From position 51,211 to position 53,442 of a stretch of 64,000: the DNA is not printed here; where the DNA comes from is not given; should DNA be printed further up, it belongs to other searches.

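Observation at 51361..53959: Candidate S-layer / major surface protein gene with distinct codon bias and a 667-nt structured leader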

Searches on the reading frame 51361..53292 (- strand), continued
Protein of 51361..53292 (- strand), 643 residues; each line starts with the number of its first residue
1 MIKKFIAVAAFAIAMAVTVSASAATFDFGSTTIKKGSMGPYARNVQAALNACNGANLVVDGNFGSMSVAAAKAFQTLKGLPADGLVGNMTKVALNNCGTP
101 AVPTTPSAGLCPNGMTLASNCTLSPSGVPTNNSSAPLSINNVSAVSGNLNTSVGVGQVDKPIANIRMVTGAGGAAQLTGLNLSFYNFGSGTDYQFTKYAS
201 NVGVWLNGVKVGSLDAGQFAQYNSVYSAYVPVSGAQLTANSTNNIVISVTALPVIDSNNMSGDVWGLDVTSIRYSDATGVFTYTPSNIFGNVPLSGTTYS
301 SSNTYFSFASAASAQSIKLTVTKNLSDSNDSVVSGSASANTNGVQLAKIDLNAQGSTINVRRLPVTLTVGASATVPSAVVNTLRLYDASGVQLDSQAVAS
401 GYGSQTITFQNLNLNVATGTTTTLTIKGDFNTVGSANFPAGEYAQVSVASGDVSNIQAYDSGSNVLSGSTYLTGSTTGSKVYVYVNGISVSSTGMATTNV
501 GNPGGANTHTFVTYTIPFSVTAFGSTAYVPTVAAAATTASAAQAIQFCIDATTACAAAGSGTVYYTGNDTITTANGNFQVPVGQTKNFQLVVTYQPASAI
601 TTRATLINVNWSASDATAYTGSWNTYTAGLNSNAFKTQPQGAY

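Call 34: find_related_loci(query=A2, collection=metagenome_contigs, flank=3000)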
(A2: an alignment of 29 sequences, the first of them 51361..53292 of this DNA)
Query A2 (643 aa) in metagenome_contigs; peptide patterns used: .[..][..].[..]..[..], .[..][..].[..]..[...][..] (x = any residue, [..] = any of these).
163 stretches matched a pattern; 12 encode a relative of the query (tblastn E <= 1e-3); 12 distinct loci.
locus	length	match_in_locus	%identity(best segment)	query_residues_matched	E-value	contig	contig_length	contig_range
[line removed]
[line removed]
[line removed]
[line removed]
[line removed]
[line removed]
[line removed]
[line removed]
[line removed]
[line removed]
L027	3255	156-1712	50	136-637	7e-129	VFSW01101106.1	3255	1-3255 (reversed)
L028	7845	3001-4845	31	3-593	2e-48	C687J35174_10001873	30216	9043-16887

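Call 40: find_encoding_contigs(protein=P0016, flank=3000, max_places=4)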
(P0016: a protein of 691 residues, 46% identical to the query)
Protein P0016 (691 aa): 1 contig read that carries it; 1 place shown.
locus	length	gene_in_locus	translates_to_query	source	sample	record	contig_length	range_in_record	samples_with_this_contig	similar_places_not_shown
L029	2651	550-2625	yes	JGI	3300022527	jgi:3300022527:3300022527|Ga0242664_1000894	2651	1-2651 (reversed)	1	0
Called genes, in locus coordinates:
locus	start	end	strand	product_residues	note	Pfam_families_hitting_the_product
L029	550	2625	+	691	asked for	PF01471:PG_binding_1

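Call 41: find_encoding_contigs(protein=P0030, flank=3000, max_places=4)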
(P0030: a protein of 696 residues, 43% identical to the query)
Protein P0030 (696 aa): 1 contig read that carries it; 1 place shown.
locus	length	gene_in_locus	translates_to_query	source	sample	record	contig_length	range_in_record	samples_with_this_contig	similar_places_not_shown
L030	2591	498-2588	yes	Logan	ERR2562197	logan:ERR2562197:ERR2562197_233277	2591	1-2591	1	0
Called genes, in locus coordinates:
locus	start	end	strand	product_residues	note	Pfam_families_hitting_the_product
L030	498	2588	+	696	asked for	PF01471:PG_binding_1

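Call 49: find_encoding_contigs(protein=P0002, flank=3000, max_places=1)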
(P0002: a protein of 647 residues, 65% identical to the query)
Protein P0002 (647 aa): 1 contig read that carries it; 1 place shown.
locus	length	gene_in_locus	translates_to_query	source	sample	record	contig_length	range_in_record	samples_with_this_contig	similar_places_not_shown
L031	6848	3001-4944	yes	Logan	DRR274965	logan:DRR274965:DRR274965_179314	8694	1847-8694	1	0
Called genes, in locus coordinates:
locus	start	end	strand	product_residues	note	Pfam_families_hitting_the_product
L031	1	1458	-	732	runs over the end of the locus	PF13491:FtsK_4TM, PF17854:FtsK_alpha, PF01580:FtsK_SpoIIIE, PF09397:FtsK_gamma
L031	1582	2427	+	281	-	-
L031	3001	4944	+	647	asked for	PF01471:PG_binding_1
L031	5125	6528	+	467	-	PF04932:Wzy_C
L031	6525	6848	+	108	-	?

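Call 50: find_encoding_contigs(protein=P0005, flank=3000, max_places=1)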
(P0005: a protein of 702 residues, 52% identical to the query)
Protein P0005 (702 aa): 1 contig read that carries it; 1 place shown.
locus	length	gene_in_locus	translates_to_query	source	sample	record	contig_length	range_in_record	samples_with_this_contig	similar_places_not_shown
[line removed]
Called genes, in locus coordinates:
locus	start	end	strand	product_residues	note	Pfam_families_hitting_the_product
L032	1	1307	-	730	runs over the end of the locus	PF13491:FtsK_4TM, PF17854:FtsK_alpha, PF01580:FtsK_SpoIIIE, PF09397:FtsK_gamma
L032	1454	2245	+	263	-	-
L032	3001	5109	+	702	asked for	PF01471:PG_binding_1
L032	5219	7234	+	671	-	PF04932:Wzy_C, PF23914:TPR_CcmH_CycH (faint)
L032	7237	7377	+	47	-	?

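Call 51: find_encoding_contigs(protein=P0007, flank=3000, max_places=1)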
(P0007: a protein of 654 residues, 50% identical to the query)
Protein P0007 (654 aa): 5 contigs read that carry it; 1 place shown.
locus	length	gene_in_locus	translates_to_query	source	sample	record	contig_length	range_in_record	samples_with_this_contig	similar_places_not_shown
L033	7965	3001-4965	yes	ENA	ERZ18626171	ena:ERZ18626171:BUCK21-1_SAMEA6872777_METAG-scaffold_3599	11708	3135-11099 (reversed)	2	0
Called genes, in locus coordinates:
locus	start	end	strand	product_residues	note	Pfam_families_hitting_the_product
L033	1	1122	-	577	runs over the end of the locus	?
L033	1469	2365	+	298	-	-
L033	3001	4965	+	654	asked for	PF01471:PG_binding_1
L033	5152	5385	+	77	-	-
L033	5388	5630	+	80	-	PF07927:HicA_toxin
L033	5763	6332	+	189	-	-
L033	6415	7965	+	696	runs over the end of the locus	PF04932:Wzy_C, PF14559:TPR_19 (weak)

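Call 52: find_encoding_contigs(protein=P0009, flank=3000, max_places=1)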
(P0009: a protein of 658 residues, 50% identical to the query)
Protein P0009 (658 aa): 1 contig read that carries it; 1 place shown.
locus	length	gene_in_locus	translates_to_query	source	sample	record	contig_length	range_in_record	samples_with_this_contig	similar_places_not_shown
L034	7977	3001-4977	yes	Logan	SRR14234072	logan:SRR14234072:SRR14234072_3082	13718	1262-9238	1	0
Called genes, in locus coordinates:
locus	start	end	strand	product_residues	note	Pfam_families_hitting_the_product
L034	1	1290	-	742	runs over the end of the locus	PF13491:FtsK_4TM (weak), PF17854:FtsK_alpha, PF01580:FtsK_SpoIIIE, PF09397:FtsK_gamma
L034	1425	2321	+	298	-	-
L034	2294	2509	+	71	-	-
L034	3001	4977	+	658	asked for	PF01471:PG_binding_1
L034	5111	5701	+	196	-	-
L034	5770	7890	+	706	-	PF04932:Wzy_C, PF07719:TPR_2 (faint)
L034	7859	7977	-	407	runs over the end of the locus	PF01943:Polysacc_synt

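Call 67: search_protein_families(library=ncbifam, proteins=[window:51361-53292:-], max_evalue=0.01)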
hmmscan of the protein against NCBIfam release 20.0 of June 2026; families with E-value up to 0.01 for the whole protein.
window:51361-53292:- (643 aa): 1 family
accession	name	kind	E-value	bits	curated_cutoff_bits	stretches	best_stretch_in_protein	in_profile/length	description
TIGR02869.1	spore_SleB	equivalog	5.3e-09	36.2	236.5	1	30-102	4-76/201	spore cortex-lytic enzyme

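Call 73: search_protein_families(library=pfam, alignment_id=A9, max_evalue=0.001)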
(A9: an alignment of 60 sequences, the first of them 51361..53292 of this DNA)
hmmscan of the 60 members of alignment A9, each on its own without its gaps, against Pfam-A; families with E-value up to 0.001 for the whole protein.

A. member 1, window:51361-53292:- (643 aa): 1 family
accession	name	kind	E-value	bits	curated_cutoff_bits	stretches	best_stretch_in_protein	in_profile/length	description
PF01471.23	PG_binding_1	-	7.8e-09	36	23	1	43-94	6-57/57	Putative peptidoglycan binding domain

B. families by the number of members that match (of 60 scanned): 5 families
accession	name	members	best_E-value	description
PF01471.23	PG_binding_1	56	8.6e-16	Putative peptidoglycan binding domain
PF00395.25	SLH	1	8.7e-22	S-layer homology domain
PF09374.15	PG_binding_3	1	0.00023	Predicted Peptidoglycan domain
PF06280.18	fn3_5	1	0.00044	Fn3-like domain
PF20944.2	StcE_b-sandwich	1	0.00063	Metalloprotease StcE, beta-sandwich domain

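Call 94: find_homologous_proteins(query=A9, max_evalue=1e-10)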
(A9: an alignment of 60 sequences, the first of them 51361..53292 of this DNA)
Query A9 (60 sequences) (643 aa, profile of the alignment): 97 proteins with E <= 1e-10 among 8000 candidates.
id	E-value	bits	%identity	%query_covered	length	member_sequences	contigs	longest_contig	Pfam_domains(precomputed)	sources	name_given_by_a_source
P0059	5.7e-193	661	30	77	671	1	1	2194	PF01471.24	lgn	-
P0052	6.2e-181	621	33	91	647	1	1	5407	PF01471.24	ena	-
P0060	3.3e-153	530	26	88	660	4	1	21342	PF01471.24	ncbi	-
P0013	8.6e-141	489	47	99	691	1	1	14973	PF01471.24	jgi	jgi:peptidoglycan hydrolase-like protein with peptidoglycan-binding domain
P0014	9.2e-140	485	47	99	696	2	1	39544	PF01471.24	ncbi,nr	ncbi:MAG: hypothetical protein JWM92_594 [Candidatus Nomurabacteria bacterium]|nr:hypothetical prote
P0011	1.4e-139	485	46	99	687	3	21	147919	PF01471.24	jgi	jgi:peptidoglycan hydrolase-like protein with peptidoglycan-binding domain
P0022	3.6e-137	477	44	99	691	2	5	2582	PF01471.24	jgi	-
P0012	1.6e-136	475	45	99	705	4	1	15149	PF01471.24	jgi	-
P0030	5.2e-136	473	43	99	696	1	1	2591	PF01471.24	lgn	-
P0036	2.9e-135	470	43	99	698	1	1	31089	PF01471.24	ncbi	-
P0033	7.7e-135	469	43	99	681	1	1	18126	PF01471.24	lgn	-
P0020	7.9e-135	469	45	94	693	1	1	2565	PF01471.24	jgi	-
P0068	1.1e-134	469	25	92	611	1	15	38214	PF01471.24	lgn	-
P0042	2.4e-134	467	44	89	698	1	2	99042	PF01471.24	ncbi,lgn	ncbi:MAG: peptidoglycan-binding domain-containing protein [Candidatus Paceibacterota bacterium]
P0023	3.4e-134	467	45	99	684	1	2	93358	PF01471.24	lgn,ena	-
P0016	1.7e-133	465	46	99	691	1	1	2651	PF01471.24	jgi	-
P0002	3.2e-132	460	65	99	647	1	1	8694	PF01471.24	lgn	-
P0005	7.5e-131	456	52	99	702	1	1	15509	PF01471.24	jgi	jgi:peptidoglycan hydrolase-like protein with peptidoglycan-binding domain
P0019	9.9e-129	449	45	99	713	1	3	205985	PF01471.24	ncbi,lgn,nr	ncbi:MAG TPA: peptidoglycan-binding domain-containing protein [Candidatus Paceibacterota bacterium]|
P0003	7.4e-125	436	62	95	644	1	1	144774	PF01471.24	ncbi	-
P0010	3.2e-117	411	50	95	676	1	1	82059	PF01471.24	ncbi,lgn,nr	ncbi:MAG: hypothetical protein JWM20_348 [Patescibacteria group bacterium]|nr:hypothetical protein [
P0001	1.2e-116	409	93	81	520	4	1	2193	-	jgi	jgi:hypothetical protein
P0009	2.2e-115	405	50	95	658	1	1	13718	PF01471.24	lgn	-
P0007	1.5e-107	379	50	95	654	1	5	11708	PF01471.24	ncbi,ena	-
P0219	2.0e-77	279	33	4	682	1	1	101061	PF01471.24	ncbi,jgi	ncbi:MAG: peptidoglycan-binding domain-containing protein [Candidatus Paceibacterota bacterium]|jgi:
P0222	1.1e-39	155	31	20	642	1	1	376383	PF01471.24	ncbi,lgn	-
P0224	8.4e-39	152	26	89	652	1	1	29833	PF01471.24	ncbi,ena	-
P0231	3.5e-20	90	-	-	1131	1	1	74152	-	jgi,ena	-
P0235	1.4e-16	78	27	42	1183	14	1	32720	PF01471.24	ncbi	-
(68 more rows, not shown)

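Call 95: list_cluster_members(proteins=[P0231, P0124, P0235, P0222, P0224, P0060, P0219, P0119, P0003, P0084])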
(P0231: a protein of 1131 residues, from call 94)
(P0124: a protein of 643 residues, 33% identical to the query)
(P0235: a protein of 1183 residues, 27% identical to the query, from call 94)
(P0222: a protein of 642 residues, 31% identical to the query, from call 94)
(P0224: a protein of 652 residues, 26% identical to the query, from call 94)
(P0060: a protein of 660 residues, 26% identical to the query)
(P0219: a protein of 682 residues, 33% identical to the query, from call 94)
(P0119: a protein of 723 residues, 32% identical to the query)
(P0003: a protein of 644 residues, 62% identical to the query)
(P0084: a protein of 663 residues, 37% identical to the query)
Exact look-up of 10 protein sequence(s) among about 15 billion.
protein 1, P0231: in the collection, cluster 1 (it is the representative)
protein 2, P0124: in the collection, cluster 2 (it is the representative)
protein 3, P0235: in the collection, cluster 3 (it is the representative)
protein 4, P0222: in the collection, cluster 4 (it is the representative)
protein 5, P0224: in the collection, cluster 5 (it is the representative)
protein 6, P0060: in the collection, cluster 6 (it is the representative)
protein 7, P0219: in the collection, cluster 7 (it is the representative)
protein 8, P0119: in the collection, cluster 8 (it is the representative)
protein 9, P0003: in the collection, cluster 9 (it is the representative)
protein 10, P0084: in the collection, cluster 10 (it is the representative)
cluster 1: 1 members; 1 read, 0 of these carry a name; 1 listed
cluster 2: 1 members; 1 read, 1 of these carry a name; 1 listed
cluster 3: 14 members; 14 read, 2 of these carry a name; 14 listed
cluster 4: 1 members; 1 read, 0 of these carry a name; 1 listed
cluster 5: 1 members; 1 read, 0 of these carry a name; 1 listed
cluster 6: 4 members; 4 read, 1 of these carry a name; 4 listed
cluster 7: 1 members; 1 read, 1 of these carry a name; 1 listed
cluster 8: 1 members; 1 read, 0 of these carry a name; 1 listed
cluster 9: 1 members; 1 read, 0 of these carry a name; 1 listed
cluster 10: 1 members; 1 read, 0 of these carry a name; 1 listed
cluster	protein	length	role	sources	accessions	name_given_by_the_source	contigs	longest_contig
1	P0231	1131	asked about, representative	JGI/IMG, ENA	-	-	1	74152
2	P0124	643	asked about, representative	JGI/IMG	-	hypothetical protein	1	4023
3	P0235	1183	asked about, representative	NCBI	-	-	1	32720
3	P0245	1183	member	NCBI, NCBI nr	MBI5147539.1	MAG: peptidoglycan-binding protein [Parcubacteria group bacterium] | peptidoglycan-binding protein [Parcubacteria group bacterium]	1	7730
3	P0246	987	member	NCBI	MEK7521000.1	MAG: hypothetical protein AAB560_02905, partial [Patescibacteria group bacterium]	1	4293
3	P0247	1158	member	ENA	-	-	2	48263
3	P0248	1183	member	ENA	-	-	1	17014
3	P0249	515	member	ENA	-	-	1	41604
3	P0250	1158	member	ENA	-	-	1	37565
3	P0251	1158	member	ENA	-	-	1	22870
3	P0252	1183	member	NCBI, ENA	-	-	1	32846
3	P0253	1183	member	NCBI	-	-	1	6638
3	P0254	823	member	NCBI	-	-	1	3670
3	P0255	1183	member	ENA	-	-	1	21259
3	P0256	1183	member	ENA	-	-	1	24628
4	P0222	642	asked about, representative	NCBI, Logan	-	-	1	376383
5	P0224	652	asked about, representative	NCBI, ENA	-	-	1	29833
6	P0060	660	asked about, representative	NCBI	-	-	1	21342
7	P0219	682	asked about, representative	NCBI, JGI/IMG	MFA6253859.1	MAG: peptidoglycan-binding domain-containing protein [Candidatus Paceibacterota bacterium] | hypothetical protein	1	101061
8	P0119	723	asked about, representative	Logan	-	-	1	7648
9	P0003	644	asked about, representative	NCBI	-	-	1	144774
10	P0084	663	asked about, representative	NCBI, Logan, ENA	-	-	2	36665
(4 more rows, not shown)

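Call 98: find_encoding_contigs(protein=P0001, flank=3000, max_places=4)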
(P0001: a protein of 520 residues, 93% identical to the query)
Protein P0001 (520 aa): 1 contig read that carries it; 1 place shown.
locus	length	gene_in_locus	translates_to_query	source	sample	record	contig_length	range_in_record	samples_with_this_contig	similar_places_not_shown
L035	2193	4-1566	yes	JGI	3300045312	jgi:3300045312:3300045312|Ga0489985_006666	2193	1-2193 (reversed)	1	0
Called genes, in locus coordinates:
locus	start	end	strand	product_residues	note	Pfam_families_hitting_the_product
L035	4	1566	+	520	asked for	-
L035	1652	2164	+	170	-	-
